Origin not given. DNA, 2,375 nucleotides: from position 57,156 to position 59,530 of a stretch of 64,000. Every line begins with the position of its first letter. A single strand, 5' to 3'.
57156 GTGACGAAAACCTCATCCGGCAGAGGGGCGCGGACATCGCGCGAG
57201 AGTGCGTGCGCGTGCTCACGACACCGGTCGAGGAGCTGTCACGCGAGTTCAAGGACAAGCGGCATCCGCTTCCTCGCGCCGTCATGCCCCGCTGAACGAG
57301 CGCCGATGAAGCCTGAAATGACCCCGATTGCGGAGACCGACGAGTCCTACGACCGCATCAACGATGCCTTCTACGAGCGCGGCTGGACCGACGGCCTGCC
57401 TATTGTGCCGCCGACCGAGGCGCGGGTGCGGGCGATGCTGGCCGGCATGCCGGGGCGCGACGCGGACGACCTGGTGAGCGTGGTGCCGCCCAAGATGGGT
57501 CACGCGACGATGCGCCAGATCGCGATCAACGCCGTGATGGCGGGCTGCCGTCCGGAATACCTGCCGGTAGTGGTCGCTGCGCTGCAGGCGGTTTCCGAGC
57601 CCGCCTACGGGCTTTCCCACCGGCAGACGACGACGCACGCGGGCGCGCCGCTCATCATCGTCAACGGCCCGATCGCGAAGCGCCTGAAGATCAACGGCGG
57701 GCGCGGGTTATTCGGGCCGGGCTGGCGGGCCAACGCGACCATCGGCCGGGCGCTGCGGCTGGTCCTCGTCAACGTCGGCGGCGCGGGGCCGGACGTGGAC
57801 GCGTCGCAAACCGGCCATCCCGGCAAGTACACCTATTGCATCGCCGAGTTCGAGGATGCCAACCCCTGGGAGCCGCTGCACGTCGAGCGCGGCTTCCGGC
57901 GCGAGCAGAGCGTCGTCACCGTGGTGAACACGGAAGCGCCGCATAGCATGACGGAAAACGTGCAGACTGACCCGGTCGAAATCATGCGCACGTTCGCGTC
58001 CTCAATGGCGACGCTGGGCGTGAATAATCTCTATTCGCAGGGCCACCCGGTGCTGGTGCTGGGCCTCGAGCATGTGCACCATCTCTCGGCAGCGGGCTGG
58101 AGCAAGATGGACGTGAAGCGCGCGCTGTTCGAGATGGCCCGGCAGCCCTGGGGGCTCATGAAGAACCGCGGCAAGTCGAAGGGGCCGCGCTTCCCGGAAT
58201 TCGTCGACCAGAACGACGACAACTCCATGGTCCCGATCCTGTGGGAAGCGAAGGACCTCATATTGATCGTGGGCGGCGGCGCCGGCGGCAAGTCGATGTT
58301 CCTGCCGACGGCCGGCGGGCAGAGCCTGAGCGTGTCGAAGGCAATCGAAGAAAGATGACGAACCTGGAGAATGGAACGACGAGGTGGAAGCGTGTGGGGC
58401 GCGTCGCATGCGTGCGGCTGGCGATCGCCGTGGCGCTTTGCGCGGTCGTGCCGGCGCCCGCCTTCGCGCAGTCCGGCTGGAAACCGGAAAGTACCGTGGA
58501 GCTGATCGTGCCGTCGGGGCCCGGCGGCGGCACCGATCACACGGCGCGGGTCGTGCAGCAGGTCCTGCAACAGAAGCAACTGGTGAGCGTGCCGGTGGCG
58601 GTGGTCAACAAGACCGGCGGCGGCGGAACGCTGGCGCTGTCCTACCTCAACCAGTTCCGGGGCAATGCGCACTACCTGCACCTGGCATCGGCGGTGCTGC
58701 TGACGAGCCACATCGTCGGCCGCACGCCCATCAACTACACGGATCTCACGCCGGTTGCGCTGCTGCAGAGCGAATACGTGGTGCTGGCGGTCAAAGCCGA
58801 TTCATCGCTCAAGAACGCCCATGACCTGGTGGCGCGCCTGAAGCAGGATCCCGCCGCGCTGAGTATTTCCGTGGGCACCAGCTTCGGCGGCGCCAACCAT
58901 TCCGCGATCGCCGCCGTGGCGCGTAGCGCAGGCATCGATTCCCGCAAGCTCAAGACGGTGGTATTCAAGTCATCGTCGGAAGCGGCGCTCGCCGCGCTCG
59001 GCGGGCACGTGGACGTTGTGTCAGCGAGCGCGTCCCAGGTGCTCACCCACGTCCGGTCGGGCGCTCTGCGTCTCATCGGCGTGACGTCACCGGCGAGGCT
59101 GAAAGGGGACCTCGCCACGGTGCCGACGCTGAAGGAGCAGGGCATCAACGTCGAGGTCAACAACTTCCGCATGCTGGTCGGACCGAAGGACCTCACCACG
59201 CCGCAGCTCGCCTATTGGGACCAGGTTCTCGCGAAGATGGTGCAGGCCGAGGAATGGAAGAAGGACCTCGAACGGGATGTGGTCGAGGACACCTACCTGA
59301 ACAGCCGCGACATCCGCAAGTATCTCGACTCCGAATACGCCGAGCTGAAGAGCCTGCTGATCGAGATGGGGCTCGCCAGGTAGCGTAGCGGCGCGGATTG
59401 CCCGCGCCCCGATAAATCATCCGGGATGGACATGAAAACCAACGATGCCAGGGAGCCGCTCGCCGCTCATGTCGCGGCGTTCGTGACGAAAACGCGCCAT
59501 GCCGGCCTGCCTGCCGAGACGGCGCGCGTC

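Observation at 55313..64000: Duplicated four-family gene set (MmgE/PrpD + Bug binding protein + TGA-interrupted UxxC/S gene + unknown 340-aa protein): candidate uncharacterised carboxylate-processing redox system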

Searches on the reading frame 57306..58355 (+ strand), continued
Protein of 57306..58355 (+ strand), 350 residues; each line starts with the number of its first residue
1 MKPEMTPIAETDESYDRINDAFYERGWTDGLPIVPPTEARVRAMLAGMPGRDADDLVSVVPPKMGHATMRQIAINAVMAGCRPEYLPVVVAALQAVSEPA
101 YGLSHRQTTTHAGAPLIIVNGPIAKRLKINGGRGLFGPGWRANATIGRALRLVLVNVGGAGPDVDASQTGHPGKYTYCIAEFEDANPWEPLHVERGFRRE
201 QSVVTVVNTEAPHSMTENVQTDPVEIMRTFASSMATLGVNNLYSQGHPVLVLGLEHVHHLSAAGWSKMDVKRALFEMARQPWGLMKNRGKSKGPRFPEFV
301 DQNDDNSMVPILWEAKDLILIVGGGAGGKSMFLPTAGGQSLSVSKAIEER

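Call 93: search_protein_families(library=pfam, proteins=[L204:8099-8605:+, L204:6998-8071:+, L206:6374-8056:+, L207:8119-9543:+, L209:8057-8887:+, L208:506-2071:-], max_evalue=0.0001)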
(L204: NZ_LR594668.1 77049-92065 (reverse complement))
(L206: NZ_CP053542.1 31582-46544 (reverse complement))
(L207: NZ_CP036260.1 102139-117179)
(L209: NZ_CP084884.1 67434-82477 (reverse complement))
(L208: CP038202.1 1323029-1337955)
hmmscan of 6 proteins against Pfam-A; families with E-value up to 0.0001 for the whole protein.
L204:8099-8605:+ (169 aa): 1 family
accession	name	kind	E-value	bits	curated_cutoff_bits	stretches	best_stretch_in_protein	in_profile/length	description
PF24696.1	UGSC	-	3.2e-31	109.2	25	1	15-167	15-171/172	UGSC family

L204:6998-8071:+ (358 aa): 0 families

L206:6374-8056:+ (561 aa): 1 family
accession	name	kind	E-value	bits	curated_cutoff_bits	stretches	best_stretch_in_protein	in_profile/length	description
PF24696.1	UGSC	-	2.5e-05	24.9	25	1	9-142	2-130/172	UGSC family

L207:8119-9543:+ (475 aa): 6 families
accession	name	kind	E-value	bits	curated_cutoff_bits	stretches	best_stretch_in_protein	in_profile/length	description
PF12831.13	FAD_oxidored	-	1.4e-93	314.9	27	1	8-464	1-416/416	FAD dependent oxidoreductase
PF00890.30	FAD_binding_2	-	1.4e-09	38.2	20.4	1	8-48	1-41/414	FAD binding domain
PF01134.28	GIDA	-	8.2e-07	28.8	22.1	1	8-36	1-33/391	Glucose inhibited division protein A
PF03486.20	HI0933_like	-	8.4e-07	29.1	50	1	8-57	2-51/244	HI0933-like protein Rossmann domain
PF00070.33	Pyr_redox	-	6e-06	27.1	22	0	9-41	2-34/82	Pyridine nucleotide-disulphide oxidoreductase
PF07992.20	Pyr_redox_2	-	5.4e-05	23.2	26.1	0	7-51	1-41/291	Pyridine nucleotide-disulphide oxidoreductase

L209:8057-8887:+ (277 aa): 1 family
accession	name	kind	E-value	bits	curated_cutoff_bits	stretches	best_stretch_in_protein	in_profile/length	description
PF19799.5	DUF6282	-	4.1e-56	190.2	26.8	1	5-199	1-196/196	Family of unknown function (DUF6282)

L208:506-2071:- (521 aa): 0 families

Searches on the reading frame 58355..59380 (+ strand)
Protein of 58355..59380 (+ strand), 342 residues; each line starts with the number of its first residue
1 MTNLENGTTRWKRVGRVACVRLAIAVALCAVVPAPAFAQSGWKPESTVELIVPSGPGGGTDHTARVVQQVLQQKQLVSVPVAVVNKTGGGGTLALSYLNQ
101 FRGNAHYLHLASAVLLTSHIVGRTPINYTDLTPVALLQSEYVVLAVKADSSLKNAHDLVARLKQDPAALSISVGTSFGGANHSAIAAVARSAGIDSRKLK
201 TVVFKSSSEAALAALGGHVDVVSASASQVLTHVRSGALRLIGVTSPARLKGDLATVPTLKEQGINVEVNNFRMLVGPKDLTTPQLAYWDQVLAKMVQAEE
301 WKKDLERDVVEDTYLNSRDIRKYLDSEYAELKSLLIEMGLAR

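Call 7: search_protein_families(library=ncbifam, proteins=[window:58355-59380:+], max_evalue=0.01)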
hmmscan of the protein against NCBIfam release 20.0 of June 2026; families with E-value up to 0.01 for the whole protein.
window:58355-59380:+ (342 aa): 0 families

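Call 8: search_protein_families(library=pfam, proteins=[window:58355-59380:+], max_evalue=0.01)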
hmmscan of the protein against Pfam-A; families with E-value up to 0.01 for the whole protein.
window:58355-59380:+ (342 aa): 1 family
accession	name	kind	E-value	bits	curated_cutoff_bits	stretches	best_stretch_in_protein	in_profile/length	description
PF03401.19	TctC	-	3e-26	93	27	1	64-340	2-274/274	Tripartite tricarboxylate transporter family receptor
